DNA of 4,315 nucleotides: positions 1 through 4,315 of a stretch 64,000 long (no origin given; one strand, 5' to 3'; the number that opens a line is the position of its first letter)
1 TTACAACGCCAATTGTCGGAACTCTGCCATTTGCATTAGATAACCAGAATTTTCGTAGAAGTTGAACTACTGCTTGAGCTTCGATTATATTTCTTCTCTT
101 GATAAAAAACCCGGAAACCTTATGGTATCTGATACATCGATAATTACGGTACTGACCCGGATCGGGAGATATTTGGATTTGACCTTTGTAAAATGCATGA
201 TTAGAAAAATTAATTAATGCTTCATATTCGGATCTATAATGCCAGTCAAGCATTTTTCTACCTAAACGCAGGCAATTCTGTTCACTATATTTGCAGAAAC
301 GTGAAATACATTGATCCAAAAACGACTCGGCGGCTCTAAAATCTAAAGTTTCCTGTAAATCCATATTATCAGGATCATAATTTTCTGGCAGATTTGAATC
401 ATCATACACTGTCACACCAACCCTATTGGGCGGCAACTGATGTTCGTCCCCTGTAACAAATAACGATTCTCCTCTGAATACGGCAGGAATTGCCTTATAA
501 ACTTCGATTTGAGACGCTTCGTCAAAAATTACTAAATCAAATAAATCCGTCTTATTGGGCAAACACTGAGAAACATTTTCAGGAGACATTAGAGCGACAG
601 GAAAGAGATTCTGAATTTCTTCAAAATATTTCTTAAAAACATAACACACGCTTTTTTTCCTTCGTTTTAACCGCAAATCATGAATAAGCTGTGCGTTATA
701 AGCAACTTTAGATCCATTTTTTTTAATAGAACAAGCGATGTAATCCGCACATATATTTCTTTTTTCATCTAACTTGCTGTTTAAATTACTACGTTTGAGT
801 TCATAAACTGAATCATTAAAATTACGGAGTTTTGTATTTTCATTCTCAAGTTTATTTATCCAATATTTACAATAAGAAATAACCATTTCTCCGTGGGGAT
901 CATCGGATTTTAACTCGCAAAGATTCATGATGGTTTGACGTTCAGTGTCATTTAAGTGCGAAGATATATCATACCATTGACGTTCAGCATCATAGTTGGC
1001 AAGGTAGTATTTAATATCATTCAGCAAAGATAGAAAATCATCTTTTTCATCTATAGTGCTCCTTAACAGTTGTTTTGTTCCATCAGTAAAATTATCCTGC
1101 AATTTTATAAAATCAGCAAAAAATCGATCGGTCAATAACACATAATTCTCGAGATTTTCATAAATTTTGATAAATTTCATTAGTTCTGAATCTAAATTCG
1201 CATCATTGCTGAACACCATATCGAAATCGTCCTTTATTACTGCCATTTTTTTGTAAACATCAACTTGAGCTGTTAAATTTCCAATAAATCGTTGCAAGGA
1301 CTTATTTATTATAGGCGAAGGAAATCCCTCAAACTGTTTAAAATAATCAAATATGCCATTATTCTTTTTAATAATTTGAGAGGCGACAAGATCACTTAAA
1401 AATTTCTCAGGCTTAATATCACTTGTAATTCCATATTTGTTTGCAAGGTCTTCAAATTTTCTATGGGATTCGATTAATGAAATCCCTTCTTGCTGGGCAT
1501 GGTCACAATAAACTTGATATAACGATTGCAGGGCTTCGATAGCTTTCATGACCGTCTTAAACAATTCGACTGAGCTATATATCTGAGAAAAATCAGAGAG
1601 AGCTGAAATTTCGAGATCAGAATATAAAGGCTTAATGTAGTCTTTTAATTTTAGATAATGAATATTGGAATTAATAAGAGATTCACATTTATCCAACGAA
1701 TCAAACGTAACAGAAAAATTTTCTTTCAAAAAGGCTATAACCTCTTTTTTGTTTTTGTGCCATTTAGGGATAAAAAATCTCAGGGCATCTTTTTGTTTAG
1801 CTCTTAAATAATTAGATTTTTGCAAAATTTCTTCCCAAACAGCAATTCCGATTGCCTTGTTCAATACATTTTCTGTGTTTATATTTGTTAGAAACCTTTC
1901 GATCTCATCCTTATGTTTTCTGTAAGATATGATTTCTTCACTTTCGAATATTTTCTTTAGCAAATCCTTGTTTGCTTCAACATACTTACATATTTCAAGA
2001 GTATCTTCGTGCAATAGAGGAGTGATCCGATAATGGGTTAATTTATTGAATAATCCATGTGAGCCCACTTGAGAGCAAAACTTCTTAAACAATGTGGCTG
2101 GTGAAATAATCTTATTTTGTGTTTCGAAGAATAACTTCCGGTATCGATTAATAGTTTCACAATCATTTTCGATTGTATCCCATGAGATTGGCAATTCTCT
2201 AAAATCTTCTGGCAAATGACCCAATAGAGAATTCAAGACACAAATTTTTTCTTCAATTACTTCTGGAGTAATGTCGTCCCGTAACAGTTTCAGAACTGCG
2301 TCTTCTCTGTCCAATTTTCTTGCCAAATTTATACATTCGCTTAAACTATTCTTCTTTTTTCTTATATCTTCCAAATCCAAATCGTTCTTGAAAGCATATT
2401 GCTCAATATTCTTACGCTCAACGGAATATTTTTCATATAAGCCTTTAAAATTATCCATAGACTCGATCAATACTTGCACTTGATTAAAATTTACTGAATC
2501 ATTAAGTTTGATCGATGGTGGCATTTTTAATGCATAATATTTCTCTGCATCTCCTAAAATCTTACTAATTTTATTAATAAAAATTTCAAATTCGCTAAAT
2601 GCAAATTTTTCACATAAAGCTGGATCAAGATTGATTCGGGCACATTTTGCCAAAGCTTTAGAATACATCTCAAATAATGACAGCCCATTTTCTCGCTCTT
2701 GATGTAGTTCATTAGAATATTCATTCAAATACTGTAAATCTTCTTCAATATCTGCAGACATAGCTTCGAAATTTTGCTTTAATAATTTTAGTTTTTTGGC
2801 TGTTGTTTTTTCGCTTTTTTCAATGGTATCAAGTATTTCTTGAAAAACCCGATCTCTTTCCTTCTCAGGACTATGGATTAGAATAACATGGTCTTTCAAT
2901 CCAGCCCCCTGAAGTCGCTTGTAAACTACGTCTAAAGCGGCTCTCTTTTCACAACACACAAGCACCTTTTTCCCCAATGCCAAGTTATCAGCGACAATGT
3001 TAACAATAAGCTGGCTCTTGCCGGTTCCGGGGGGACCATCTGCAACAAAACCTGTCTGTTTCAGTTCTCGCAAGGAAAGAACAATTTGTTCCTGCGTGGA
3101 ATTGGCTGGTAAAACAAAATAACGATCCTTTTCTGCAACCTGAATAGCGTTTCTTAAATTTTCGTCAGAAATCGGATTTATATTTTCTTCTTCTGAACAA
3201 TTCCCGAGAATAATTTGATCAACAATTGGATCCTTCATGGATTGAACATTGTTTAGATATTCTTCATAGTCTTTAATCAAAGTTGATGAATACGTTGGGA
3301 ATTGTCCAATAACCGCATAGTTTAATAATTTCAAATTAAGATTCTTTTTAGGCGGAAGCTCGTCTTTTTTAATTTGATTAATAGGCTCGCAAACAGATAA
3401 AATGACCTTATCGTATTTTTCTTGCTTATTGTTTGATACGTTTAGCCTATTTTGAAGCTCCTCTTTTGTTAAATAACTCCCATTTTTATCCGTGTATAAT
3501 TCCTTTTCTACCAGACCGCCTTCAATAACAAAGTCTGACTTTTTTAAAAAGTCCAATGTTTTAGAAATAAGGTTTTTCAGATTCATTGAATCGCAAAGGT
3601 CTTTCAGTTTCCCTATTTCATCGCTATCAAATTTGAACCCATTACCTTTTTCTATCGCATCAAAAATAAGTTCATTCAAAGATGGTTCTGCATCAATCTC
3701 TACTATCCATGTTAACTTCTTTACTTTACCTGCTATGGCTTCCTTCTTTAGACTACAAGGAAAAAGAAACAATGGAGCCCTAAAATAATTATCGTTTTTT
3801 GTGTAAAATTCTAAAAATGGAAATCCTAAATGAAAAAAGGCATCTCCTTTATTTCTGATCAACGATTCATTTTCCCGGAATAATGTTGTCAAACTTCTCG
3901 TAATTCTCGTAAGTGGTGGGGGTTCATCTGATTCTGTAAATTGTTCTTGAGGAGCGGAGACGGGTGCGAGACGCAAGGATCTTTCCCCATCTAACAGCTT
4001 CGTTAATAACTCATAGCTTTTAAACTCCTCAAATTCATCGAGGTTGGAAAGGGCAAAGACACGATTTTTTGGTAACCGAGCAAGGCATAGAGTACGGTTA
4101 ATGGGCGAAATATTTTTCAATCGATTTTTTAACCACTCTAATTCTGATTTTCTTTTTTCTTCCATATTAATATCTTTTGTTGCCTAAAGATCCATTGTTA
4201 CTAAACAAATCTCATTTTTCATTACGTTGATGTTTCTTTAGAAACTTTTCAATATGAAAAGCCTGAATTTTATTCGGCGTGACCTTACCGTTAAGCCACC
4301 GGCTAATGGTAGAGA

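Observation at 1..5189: Unlisted helicase ORF of more than 1388 codons forming a 3-TM protein / XRE HTH / giant SF1 helicase operon (candidate defence module)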

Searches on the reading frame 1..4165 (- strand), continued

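Call 76: find_encoding_contigs(protein=P0087, flank=5000, max_places=2)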
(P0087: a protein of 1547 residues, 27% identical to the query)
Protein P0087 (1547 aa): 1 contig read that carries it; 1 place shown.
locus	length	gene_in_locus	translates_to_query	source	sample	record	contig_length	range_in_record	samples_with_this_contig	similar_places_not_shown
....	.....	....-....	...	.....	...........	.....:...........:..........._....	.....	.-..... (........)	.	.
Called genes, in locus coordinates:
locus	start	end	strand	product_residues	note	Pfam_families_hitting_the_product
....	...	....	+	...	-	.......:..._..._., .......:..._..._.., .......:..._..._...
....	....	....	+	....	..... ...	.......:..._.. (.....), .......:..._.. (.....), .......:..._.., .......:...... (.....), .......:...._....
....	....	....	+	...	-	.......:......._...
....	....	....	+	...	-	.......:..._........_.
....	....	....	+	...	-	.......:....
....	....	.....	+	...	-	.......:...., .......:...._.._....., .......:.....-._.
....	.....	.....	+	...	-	-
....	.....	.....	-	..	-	?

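Call 79: search_dna_similar(query=P0121, collection=plasmids, mode=protein, max_evalue=0.001, max_rows=25)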
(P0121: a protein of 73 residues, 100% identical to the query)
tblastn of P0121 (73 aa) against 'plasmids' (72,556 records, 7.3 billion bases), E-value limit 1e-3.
Records with a match: 14; places in all: 14; records where one place covers at least 80% of the query: 8.
Best place of each record, by identity: <60% 14.
By first word of the organism name: Agrobacterium 2; Rhizobium 2; Dinoroseobacter 2; Priestia 2; Planococcus 1; Ensifer 1; Vescimonas 1; Deinococcus 1; Neorhizobium 1; Arthrobacter 1.
By predicted mobility (MOB-suite, as given by PLSDB): non-mobilizable 9; mobilizable 3; conjugative 2.
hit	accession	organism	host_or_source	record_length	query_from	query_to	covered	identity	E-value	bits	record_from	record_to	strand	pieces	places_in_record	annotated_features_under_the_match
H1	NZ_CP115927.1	Agrobacterium tumefaciens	Chrysanthemum,cell culture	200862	3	73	97%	40.3%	5e-6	49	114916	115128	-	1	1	hypothetical protein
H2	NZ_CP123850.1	Agrobacterium tumefaciens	Rose,cell culture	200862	3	73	97%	40.3%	5e-6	49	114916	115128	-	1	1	hypothetical protein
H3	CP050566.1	Rhizobium leguminosarum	Lathyrus sativus,cell culture,root ...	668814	1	60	82%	47.5%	5e-6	49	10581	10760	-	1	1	hypothetical protein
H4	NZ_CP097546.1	Dinoroseobacter shibae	Prorocentrum lima,pure culture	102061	5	73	95%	38.6%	2e-8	56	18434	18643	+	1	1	hypothetical protein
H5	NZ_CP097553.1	Dinoroseobacter shibae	Alexandrium ostenfeldii,pure culture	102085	5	73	95%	38.6%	2e-8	56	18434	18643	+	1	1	hypothetical protein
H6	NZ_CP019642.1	Planococcus lenghuensis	whole organism,crude oil-contamination ...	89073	1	60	82%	41.3%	2e-5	47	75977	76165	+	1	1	hypothetical protein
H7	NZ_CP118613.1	Ensifer adhaerens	Pure isolate,Rhizosphere of Cyperus ...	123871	1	73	100%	33.8%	4e-5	46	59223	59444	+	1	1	hypothetical protein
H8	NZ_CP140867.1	Rhizobium leguminosarum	Trifolium pratense,whole organism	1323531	3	60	79%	42.4%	6e-7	51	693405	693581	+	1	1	record has no annotation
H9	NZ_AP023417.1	Vescimonas fastidiosa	Homo sapiens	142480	3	60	79%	40.7%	1e-5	47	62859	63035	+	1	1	none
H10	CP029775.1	Deinococcus actinosclerus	mixed culture,wastewater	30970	3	63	84%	37.1%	2e-5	47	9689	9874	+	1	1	hypothetical protein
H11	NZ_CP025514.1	Neorhizobium sp. SOG26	Oryza glumipatula,Whole ...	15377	3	60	79%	39.0%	7e-4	43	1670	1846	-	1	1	hypothetical protein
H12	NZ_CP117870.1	Arthrobacter agilis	cell culture,Middle part of the water ...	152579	3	60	79%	35.6%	6e-4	43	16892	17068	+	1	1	hypothetical protein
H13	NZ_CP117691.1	Priestia megaterium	ginseng,Single cell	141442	7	60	74%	38.2%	3e-4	44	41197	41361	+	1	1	hypothetical protein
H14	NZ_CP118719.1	Priestia aryabhattai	Pure isolate,Tap water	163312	7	60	74%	38.2%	3e-4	44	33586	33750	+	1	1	hypothetical protein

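Call 80: search_dna_similar(query=P0121, collection=phages, mode=protein, max_evalue=0.001, max_rows=25)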
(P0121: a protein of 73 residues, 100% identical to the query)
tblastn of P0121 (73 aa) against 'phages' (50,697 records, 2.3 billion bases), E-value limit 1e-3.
Records with a match: 2; places in all: 2; records where one place covers at least 80% of the query: 1.
Best place of each record, by identity: <60% 2.
By first word of the organism name: phage 1; Bacteriophage 1.
By host as written in the record: [Clostridium] innocuum 1; - 1.
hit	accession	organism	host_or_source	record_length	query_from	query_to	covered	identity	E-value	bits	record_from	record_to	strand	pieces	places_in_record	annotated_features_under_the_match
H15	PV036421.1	phage NatCom_9291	[Clostridium] innocuum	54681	1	61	84%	38.7%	4e-5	45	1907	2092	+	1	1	hypothetical protein (x2)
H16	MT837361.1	Bacteriophage sp.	human fecal samples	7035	3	60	79%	40.7%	3e-6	48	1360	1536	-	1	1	record has no annotation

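Call 81: get_annotated_region(hit=H1, flank=5000)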
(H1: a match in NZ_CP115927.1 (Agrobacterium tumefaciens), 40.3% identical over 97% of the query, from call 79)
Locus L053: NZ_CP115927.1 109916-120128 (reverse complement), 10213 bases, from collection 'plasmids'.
description: Agrobacterium tumefaciens strain K224 plasmid pAtK224b, complete sequence
organism: Agrobacterium tumefaciens (NCBI taxid 358)
taxonomy: Bacteria; Pseudomonadota; Alphaproteobacteria; Hyphomicrobiales; Rhizobiaceae; Agrobacterium; Agrobacterium tumefaciens
host: -; source: Chrysanthemum,cell culture; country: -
typing (MOB-suite, as given by PLSDB): non-mobilizable; replicon rep_cluster_440; mating-pair formation MPF_T
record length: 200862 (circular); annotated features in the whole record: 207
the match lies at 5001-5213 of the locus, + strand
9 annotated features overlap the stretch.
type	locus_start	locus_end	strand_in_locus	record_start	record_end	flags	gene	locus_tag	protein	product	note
CDS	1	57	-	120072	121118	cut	-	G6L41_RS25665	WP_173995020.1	toprim domain-containing protein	-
CDS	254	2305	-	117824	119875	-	-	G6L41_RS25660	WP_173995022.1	ParB/RepB/Spo0J family partition protein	-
CDS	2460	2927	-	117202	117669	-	-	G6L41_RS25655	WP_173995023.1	GNAT family N-acetyltransferase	-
CDS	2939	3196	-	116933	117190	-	-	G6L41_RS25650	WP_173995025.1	YjhX family toxin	-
CDS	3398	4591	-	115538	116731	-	-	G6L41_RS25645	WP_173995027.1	DUF932 domain-containing protein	-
CDS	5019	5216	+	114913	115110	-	-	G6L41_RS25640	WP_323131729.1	hypothetical protein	-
CDS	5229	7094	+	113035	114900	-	-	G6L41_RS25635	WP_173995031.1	hypothetical protein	-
CDS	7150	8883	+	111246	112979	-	-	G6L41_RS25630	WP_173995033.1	ATP-binding protein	-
CDS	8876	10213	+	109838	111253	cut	-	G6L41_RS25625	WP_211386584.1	UvrD-helicase domain-containing protein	-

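Call 82: get_annotated_region(hit=H4, flank=5000)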
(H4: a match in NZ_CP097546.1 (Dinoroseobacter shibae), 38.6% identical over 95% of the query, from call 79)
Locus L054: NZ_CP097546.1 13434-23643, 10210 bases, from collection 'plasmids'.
description: Dinoroseobacter shibae strain DSM 112351 plasmid pDSHI06, complete sequence
organism: Dinoroseobacter shibae (NCBI taxid 215813)
taxonomy: Bacteria; Pseudomonadota; Alphaproteobacteria; Rhodobacterales; Roseobacteraceae; Dinoroseobacter; Dinoroseobacter shibae
host: -; source: Prorocentrum lima,pure culture; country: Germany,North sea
typing (MOB-suite, as given by PLSDB): non-mobilizable; replicon rep_cluster_494
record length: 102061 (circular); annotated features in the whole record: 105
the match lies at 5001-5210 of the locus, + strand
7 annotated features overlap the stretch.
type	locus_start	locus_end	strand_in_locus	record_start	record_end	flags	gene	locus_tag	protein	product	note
CDS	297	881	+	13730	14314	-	-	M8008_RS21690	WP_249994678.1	helix-turn-helix domain-containing protein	-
CDS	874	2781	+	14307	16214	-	-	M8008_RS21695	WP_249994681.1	relaxase/mobilization nuclease domain-containing protein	-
CDS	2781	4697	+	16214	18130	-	-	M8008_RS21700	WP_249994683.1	type IV secretory system conjugative DNA transfer family protein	-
CDS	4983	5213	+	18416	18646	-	-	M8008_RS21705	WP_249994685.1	hypothetical protein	-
CDS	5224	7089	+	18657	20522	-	-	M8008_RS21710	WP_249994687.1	hypothetical protein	-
CDS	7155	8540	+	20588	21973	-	-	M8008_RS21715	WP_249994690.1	hypothetical protein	-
CDS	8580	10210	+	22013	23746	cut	-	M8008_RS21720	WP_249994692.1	ATP-binding protein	-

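Call 83: get_annotated_region(hit=H6, flank=5000)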
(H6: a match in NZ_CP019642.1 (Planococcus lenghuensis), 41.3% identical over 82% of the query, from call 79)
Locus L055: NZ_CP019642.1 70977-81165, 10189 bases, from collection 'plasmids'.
description: Planococcus lenghuensis strain Y42 plasmid unnamed2, complete sequence
organism: Planococcus lenghuensis (NCBI taxid 2213202)
taxonomy: Bacteria; Bacillota; Bacilli; Bacillales; Planococcaceae; Planococcus; Planococcus lenghuensis
host: -; source: whole organism,crude oil-contamination soil; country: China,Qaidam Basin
typing (MOB-suite, as given by PLSDB): mobilizable; relaxase MOBQ
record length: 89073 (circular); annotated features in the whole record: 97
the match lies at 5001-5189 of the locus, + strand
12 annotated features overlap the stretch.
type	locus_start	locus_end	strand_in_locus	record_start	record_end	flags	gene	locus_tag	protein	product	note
CDS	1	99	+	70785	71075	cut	-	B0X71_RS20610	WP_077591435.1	helix-turn-helix domain-containing protein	-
CDS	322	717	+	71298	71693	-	-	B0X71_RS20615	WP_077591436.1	hypothetical protein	-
CDS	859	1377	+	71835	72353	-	-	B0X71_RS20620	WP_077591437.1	hypothetical protein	-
CDS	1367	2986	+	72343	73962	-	-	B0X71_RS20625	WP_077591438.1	AlwI family type II restriction endonuclease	-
CDS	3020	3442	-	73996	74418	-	-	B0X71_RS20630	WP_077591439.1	very short patch repair endonuclease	-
CDS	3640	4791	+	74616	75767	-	-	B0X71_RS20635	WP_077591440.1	DNA cytosine methyltransferase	-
CDS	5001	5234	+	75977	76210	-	-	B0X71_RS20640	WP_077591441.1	hypothetical protein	-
CDS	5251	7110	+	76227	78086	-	-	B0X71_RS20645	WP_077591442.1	hypothetical protein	-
CDS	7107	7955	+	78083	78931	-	-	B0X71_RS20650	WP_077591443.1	hypothetical protein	-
CDS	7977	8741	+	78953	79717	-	-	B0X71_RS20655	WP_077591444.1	DUF6339 family protein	-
CDS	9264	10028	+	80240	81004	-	-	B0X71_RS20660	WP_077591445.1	IclR family transcriptional regulator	GO:0006355 - regulation of DNA-templated transcription [Evidence IEA]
CDS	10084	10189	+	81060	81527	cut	-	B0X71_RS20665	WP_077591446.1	RidA family protein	-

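Call 84: get_annotated_region(hit=H7, flank=5000)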
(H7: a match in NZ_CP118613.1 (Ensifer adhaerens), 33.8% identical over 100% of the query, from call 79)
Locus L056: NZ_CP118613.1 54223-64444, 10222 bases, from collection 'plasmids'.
description: Ensifer adhaerens strain CTYH.Ch1 plasmid pCTYH.Ch1_3, complete sequence
organism: Ensifer adhaerens (NCBI taxid 106592)
taxonomy: Bacteria; Pseudomonadota; Alphaproteobacteria; Hyphomicrobiales; Rhizobiaceae; Ensifer; Ensifer adhaerens
host: -; source: Pure isolate,Rhizosphere of Cyperus brevifolius; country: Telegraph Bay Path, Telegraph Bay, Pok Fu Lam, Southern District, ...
typing (MOB-suite, as given by PLSDB): conjugative; replicon rep_cluster_492; relaxase MOBP; mating-pair formation MPF_T
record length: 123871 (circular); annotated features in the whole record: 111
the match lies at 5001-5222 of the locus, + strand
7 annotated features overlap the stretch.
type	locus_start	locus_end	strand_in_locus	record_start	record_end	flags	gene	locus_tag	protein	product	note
CDS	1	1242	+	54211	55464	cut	-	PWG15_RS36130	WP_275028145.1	DNA methyltransferase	GO:0006306 - DNA methylation [Evidence IEA]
CDS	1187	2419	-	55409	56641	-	-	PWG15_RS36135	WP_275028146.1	hypothetical protein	-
CDS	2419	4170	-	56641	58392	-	-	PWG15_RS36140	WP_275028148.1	AAA family ATPase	-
CDS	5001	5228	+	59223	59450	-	-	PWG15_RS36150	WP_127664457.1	hypothetical protein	-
CDS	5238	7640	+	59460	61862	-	-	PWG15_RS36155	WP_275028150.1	hypothetical protein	-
CDS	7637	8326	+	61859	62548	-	-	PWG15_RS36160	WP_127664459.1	hypothetical protein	-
CDS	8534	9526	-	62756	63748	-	ligD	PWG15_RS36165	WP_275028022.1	non-homologous end-joining DNA ligase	GO:0006310 - DNA recombination [Evidence IEA]; GO:0006281 - DNA repair [Evidence IEA]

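Call 85: get_annotated_region(hit=H10, flank=5000)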
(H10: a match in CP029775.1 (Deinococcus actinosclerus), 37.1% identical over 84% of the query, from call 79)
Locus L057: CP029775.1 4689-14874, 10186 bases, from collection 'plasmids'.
description: Deinococcus actinosclerus strain SJTR plasmid unnamed1, complete sequence
organism: Deinococcus actinosclerus (NCBI taxid 1768108)
taxonomy: Bacteria; Deinococcota; Deinococci; Deinococcales; Deinococcaceae; Deinococcus; Deinococcus actinosclerus
host: -; source: mixed culture,wastewater; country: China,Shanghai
typing (MOB-suite, as given by PLSDB): non-mobilizable
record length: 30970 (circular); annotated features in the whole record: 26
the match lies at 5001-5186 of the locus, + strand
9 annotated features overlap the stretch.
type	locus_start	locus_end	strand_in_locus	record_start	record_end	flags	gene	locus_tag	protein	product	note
CDS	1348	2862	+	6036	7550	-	-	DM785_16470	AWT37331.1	DNA cytosine methyltransferase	-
CDS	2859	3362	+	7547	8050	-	-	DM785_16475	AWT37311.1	very short patch repair endonuclease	-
CDS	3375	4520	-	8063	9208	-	-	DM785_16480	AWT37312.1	hypothetical protein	-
CDS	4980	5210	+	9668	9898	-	-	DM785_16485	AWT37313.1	hypothetical protein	-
CDS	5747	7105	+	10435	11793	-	-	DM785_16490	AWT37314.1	hypothetical protein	-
CDS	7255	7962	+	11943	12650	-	-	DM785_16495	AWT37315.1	hypothetical protein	-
CDS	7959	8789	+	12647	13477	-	-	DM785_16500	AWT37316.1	hypothetical protein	-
CDS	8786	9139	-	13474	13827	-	-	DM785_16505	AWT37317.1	hypothetical protein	-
CDS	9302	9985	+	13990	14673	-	-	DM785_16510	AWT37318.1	hypothetical protein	-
